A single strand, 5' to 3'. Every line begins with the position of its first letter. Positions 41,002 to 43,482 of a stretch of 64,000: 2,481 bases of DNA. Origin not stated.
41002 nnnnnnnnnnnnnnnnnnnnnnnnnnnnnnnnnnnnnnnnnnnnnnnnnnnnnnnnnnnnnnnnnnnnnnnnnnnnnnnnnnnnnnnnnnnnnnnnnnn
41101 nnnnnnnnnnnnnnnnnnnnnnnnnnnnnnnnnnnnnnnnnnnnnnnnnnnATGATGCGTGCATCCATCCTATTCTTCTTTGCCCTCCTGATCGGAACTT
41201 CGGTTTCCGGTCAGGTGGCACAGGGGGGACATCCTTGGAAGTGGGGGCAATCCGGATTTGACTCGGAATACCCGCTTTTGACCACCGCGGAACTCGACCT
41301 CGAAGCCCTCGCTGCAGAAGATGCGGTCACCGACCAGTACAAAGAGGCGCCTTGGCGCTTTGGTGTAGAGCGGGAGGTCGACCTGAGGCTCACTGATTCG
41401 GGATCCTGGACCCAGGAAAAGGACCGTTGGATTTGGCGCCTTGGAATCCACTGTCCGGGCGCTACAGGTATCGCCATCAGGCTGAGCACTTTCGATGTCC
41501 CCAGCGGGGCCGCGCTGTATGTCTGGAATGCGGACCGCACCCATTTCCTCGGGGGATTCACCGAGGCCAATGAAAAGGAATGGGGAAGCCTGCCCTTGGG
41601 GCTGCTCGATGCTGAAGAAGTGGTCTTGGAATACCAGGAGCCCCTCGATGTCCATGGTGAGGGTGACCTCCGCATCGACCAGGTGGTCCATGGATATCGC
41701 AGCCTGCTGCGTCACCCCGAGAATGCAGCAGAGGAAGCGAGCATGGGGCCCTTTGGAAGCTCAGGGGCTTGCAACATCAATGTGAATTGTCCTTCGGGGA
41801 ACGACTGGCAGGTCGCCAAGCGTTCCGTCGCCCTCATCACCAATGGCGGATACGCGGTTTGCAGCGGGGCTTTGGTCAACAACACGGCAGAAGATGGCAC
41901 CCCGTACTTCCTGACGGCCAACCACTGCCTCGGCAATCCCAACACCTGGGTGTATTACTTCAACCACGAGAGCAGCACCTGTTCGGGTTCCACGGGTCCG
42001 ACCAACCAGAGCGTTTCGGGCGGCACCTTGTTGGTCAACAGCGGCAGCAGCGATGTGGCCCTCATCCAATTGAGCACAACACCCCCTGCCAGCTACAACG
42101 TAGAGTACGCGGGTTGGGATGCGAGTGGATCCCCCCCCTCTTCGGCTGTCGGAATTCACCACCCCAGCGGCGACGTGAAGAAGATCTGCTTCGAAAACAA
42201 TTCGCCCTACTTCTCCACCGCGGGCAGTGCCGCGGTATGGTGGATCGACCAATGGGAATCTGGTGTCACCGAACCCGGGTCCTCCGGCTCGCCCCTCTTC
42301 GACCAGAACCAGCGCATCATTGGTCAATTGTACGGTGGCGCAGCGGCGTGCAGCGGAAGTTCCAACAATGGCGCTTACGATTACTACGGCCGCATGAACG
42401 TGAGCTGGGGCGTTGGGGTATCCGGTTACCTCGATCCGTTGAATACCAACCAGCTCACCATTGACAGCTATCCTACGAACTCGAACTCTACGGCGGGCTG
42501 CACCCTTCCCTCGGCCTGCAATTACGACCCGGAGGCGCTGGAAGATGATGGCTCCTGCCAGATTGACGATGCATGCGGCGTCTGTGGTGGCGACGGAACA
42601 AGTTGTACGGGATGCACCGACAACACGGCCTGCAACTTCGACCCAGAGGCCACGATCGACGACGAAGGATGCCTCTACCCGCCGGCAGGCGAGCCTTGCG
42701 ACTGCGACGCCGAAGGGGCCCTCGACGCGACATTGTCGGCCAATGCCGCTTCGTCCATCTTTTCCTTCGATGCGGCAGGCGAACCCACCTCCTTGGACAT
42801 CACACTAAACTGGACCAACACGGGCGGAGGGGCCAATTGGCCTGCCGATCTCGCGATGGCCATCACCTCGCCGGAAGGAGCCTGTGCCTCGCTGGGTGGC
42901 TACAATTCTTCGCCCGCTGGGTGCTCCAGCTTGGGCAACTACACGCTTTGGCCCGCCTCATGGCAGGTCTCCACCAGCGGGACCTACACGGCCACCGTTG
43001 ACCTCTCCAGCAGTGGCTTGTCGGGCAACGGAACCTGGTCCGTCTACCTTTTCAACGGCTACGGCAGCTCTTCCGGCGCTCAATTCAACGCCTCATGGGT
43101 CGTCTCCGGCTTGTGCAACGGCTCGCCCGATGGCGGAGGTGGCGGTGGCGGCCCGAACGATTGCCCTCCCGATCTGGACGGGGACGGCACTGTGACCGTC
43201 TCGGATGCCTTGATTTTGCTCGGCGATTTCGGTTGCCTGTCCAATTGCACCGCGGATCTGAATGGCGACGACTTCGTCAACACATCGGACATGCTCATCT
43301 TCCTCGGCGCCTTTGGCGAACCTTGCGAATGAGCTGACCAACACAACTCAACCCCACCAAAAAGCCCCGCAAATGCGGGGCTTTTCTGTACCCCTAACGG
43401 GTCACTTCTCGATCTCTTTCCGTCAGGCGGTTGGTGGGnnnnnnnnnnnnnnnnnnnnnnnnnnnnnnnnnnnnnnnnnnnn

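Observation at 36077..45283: tRNA-Gly/tRNA-Leu-bounded locus of dockerin-tagged secreted proteins: candidate uncharacterised Ca-dependent surface-assembly or sorting system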

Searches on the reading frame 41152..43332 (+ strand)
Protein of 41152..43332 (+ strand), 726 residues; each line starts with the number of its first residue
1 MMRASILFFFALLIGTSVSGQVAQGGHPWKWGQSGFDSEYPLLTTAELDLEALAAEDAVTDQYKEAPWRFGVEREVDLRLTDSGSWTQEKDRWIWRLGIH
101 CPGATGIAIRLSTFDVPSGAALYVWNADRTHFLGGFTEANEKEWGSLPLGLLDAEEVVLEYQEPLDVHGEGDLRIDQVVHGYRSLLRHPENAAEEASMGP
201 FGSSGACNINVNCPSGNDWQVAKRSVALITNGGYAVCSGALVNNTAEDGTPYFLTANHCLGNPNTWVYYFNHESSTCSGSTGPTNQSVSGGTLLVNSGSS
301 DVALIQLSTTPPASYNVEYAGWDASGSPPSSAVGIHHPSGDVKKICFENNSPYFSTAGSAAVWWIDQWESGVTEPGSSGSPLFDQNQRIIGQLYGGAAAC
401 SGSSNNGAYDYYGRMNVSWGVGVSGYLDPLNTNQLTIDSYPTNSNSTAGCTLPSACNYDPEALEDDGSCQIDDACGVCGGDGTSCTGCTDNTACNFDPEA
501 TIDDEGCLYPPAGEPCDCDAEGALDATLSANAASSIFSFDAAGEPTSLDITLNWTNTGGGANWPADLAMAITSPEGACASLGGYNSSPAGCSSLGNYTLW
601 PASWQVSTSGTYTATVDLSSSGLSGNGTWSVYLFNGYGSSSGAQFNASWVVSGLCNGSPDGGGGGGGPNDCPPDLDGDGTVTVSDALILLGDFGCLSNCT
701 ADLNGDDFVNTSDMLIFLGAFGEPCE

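Call 9: search_protein_families(library=pfam, proteins=[window:41152-43332:+], max_evalue=0.1)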
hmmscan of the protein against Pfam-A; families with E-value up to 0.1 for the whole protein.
window:41152-43332:+ (726 aa): 3 families
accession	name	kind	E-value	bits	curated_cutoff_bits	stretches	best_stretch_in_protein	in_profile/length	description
PF13365.12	Trypsin_2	-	1.1e-08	36.3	27.6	1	237-391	1-143/144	Trypsin-like peptidase domain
PF00949.27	Peptidase_S7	-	0.0078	16.5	20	1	375-401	95-120/131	Peptidase S7, Flavivirus NS3 serine protease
PF00404.24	Dockerin_1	-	0.055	14.1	22.9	0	674-716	3-51/57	Dockerin type I domain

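Call 10: search_protein_families(library=ncbifam, proteins=[window:41152-43332:+], max_evalue=0.1)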
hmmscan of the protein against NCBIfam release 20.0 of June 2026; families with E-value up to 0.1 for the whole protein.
window:41152-43332:+ (726 aa): 2 families
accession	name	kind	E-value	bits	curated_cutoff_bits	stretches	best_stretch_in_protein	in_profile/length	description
NF041540.1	dockerin_GC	domain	3.9e-07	30.4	29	1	671-725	1-67/67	GC-type dockerin domain-anchored protein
NF011620.1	PRK15046.1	equivalog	0.026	13.3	310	1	245-310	161-228/334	2-aminoethylphosphonate ABC transporter substrate-binding protein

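Call 15: find_encoding_contigs(protein=window:41152-43332:+, flank=10000, max_places=6)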
Protein window:41152-43332:+ (726 aa): no gene with exactly this product is on record in the collection.

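Call 16: find_homologous_proteins(query=window:41152-43332:+, max_evalue=0.00001)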
Query window:41152-43332:+ (726 aa): 6983 proteins with E <= 0.00001 among 8000 candidates; the best 120 are listed.
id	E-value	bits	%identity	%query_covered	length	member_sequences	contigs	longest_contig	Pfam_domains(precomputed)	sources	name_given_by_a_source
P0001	0.0e+0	1479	87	100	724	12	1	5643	PF13365.13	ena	-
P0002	0.0e+0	1464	86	100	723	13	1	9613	PF13365.13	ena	-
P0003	0.0e+0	1448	85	100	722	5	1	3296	PF13365.13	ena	-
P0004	0.0e+0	1423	84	98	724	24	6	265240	PF13365.13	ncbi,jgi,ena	-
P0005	0.0e+0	1412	84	100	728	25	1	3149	PF13365.13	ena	-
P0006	0.0e+0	1394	82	100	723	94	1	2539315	PF13365.13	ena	-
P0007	0.0e+0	1347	79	100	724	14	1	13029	PF13365.13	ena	-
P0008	0.0e+0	1341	78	100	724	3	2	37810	PF13365.13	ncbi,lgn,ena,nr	ncbi:MAG: trypsin-like peptidase domain-containing protein [Flavobacteriales bacterium]|nr:trypsin-l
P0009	0.0e+0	1337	80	98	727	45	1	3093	PF13365.13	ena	-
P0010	0.0e+0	1315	78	99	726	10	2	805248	PF13365.13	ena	-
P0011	0.0e+0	1308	78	100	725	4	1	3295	PF13365.13,PF00089.33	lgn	-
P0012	0.0e+0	1290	78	97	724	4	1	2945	PF13365.13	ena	-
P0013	0.0e+0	1275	74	100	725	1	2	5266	PF13365.13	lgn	-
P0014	0.0e+0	1267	74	100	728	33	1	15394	PF13365.13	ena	-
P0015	0.0e+0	1266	76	99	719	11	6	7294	PF13365.13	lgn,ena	-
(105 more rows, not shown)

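Call 17: find_encoding_contigs(protein=P0006, flank=10000, max_places=3)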
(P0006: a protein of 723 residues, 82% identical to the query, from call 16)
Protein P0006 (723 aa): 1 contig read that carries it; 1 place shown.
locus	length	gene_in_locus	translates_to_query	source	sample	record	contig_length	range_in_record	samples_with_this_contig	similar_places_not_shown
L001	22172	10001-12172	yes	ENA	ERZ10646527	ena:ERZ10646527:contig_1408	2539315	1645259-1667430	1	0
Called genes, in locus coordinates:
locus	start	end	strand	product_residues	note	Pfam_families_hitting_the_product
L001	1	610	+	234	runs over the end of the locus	PF00072:Response_reg, PF00486:Trans_reg_C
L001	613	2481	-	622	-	PF05935:Arylsulfotrans, PF14269:Arylsulfotran_2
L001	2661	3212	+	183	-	-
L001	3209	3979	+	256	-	-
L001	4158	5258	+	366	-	PF04413:Glycos_transf_N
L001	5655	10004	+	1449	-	PF05572:Peptidase_M43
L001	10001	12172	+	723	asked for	PF13365:Trypsin_2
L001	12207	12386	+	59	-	-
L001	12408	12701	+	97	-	-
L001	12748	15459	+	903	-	PF13385:Laminin_G_3, PF09603:Fib_succ_major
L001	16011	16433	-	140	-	-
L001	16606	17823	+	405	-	PF00155:Aminotran_1_2, PF01041:DegT_DnrJ_EryC1, PF00266:Aminotran_5 (weak)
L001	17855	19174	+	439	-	PF03446:NAD_binding_2 (faint), PF03721:UDPG_MGDP_dh_N, PF00984:UDPG_MGDP_dh, PF03720:UDPG_MGDP_dh_C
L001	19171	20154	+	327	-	PF01073:3Beta_HSD, PF01370:Epimerase, PF02719:Polysacc_synt_2 (faint), PF04321:RmlD_sub_bind, PF16363:GDP_Man_Dehyd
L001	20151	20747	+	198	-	PF25084:LbH_EIF2B (weak), PF00132:Hexapep, PF25087:GMPPB_C (weak), PF14602:Hexapep_2 (weak), PF00132:Hexapep (weak)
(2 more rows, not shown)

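Call 18: find_encoding_contigs(protein=P0004, flank=10000, max_places=3)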
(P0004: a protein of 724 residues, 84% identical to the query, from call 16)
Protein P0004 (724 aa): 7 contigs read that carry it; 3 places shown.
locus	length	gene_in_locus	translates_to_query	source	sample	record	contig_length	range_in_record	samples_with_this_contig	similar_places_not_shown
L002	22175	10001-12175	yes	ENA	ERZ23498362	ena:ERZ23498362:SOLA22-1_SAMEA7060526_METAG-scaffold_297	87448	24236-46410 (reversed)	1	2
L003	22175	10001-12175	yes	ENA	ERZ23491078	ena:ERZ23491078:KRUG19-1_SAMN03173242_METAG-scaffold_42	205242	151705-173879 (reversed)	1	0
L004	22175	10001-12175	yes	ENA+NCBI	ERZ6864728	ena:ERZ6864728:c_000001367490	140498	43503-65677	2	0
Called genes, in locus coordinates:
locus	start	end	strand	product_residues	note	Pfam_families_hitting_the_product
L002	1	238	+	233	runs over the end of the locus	PF00072:Response_reg, PF00486:Trans_reg_C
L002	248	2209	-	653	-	PF05935:Arylsulfotrans, PF14269:Arylsulfotran_2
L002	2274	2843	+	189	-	-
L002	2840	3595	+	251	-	-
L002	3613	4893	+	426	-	PF04413:Glycos_transf_N, PF00534:Glycos_transf_1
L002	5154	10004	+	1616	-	PF05572:Peptidase_M43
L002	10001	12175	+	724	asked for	PF13365:Trypsin_2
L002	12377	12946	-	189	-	-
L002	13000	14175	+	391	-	PF00155:Aminotran_1_2, PF01041:DegT_DnrJ_EryC1, PF01212:Beta_elim_lyase (faint), PF00266:Aminotran_5 (weak), PF01053:Cys_Met_Meta_PP (weak)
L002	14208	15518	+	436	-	PF03446:NAD_binding_2 (faint), PF03721:UDPG_MGDP_dh_N, PF00984:UDPG_MGDP_dh, PF03720:UDPG_MGDP_dh_C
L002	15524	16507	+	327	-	PF01073:3Beta_HSD, PF01370:Epimerase, PF02719:Polysacc_synt_2 (faint), PF04321:RmlD_sub_bind, PF16363:GDP_Man_Dehyd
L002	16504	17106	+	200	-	PF25084:LbH_EIF2B (weak), PF25087:GMPPB_C (faint), PF00132:Hexapep, PF14602:Hexapep_2 (weak)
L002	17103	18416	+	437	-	PF03721:UDPG_MGDP_dh_N, PF00984:UDPG_MGDP_dh, PF03720:UDPG_MGDP_dh_C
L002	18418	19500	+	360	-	PF00106:adh_short (faint), PF01073:3Beta_HSD, PF01370:Epimerase, PF02719:Polysacc_synt_2, PF04321:RmlD_sub_bind, PF16363:GDP_Man_Dehyd, PF07993:NAD_binding_4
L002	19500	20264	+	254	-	PF19567:CpsB_CapC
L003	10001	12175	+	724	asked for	PF13365:Trypsin_2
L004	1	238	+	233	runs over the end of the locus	PF00072:Response_reg, PF00486:Trans_reg_C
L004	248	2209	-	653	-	PF05935:Arylsulfotrans, PF14269:Arylsulfotran_2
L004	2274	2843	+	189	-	-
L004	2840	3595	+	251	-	-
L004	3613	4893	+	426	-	PF04413:Glycos_transf_N, PF00534:Glycos_transf_1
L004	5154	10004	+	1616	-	PF05572:Peptidase_M43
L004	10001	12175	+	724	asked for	PF13365:Trypsin_2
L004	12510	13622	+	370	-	-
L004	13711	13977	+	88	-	-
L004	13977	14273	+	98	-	-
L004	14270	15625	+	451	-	PF13148:DUF3987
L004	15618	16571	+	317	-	-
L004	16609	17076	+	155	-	-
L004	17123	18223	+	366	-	-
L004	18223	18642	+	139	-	-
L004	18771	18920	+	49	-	-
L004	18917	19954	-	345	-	PF00805:Pentapeptide, PF13576:Pentapeptide_3 (faint), PF13599:Pentapeptide_4 (weak), PF00805:Pentapeptide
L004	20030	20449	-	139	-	-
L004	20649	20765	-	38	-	-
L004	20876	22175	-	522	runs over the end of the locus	PF00691:OmpA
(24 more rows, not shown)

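Call 60: find_related_loci(query=window:41152-43332:+, collection=genome_contigs, flank=10000)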
Query window:41152-43332:+ (726 aa) in genome_contigs; peptide patterns used: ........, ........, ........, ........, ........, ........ (x = any residue, [..] = any of these).
133 stretches matched a pattern; 122 encode a relative of the query (tblastn E <= 1e-3); the best 80 are kept; 77 distinct loci.
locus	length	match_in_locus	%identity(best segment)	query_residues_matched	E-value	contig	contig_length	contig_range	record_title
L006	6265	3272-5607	87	1-726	0e+0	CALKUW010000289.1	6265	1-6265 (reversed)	MAG: uncultured Flavobacteriales bacterium isolate S1_Bin_MAXBIN__068_sub genome assembly, contig: c_000003634615, whole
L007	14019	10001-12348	84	1-726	0e+0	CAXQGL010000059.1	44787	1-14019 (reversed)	MAG: Nitrosopumilus sp. isolate 3um_A1Z0725_4.71 genome assembly, contig: k127_372990, whole genome shotgun sequence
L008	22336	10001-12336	82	2-726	0e+0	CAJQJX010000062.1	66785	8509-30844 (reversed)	MAG: uncultured Flavobacteriales bacterium isolate 0.2_20180511_Bin_15_1 genome assembly, contig: c_000000000441, whole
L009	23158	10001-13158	82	2-726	0e+0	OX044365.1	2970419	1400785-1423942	MAG: uncultured Flavobacteriales bacterium isolate K_MB5 genome assembly, chromosome: K_MB5_contig-1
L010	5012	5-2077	88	34-726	0e+0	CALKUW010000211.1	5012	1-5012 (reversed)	MAG: uncultured Flavobacteriales bacterium isolate S1_Bin_MAXBIN__068_sub genome assembly, contig: c_000000241169, whole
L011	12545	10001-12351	82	1-726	0e+0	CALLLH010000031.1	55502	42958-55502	MAG: uncultured Flavobacteriales bacterium isolate S3_Bin_Bin_146_1 genome assembly, contig: c_000002556666, whole genom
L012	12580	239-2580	79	2-726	0e+0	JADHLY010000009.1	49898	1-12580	MAG: Flavobacteriales bacterium isolate BS301-5m-G28 BS301-5m-C766, whole genome shotgun sequence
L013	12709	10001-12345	78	2-726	0e+0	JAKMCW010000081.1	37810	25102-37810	MAG: Flavobacteriales bacterium isolate MOX_bin4 alldata_k127_265839, whole genome shotgun sequence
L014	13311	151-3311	78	21-726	0e+0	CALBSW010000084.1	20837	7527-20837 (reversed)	MAG TPA_asm: uncultured Flavobacteriales bacterium isolate SRR7515929_bin.14_CONCOCT_v1.1_MAG genome assembly, contig: E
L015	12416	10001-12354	80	16-726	0e+0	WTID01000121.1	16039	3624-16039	MAG: Flavobacteriales bacterium isolate PL36313bin_11 NODE_1266_length_16039_cov_14.343969, whole genome shotgun sequenc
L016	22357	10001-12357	76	1-726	0e+0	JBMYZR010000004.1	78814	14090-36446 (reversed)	MAG: Flavobacteriales bacterium isolate ME_XS_2206_bin_71 ME_XS_2206_bin_71_3, whole genome shotgun sequence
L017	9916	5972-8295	76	8-726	0e+0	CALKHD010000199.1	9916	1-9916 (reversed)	MAG: uncultured Flavobacteriales bacterium isolate S4_Bin_Bin_227_1 genome assembly, contig: c_000001637760, whole genom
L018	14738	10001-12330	72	2-726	0e+0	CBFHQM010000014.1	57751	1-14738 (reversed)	MAG: uncultured Flavobacteriales bacterium isolate Co_bin_103_strict genome assembly, contig: Co_bin_103_strict_c14, who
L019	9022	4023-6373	72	1-726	0e+0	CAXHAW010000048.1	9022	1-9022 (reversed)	MAG TPA_asm: uncultured bacterium isolate SRR12479734_concoct_61 genome assembly, contig: ERZ4873826.371, whole genome s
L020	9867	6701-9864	77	2-726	0e+0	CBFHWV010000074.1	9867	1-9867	MAG: uncultured Flavobacteriales bacterium isolate Co_bin_228_permissive genome assembly, contig: Co_bin_228_permissive_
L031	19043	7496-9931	64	3-725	0e+0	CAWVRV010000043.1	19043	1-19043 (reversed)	MAG TPA_asm: uncultured Flavobacteriales bacterium isolate ERR3589587_binner13_50 genome assembly, contig: ERZ7462733.25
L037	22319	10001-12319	62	1-725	0e+0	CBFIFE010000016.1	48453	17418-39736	MAG: uncultured Flavobacteriales bacterium isolate Co_bin_66_indstr genome assembly, contig: Co_bin_66_indstr_c16, whole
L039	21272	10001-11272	61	10-441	8e-167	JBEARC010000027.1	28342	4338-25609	MAG: Bacteroidota bacterium isolate muddycreek_2019_sw_WHONDRS-S19S_0082_B_bin.98 scaffold_1071367, whole genome shotgun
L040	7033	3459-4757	59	1-441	3e-167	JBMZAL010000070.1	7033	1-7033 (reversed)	MAG: Flavobacteriales bacterium isolate ME_XS_2206_bin_42 ME_XS_2206_bin_42_69, whole genome shotgun sequence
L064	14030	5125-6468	59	1-452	1e-169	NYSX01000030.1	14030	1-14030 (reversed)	MAG: Flavobacteriales bacterium isolate CPC84 MHASMcontig_899265, whole genome shotgun sequence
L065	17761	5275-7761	43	1-725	1e-101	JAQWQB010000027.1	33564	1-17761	MAG: Flavobacteriales bacterium isolate cluster2_bin.241 k141_4450200, whole genome shotgun sequence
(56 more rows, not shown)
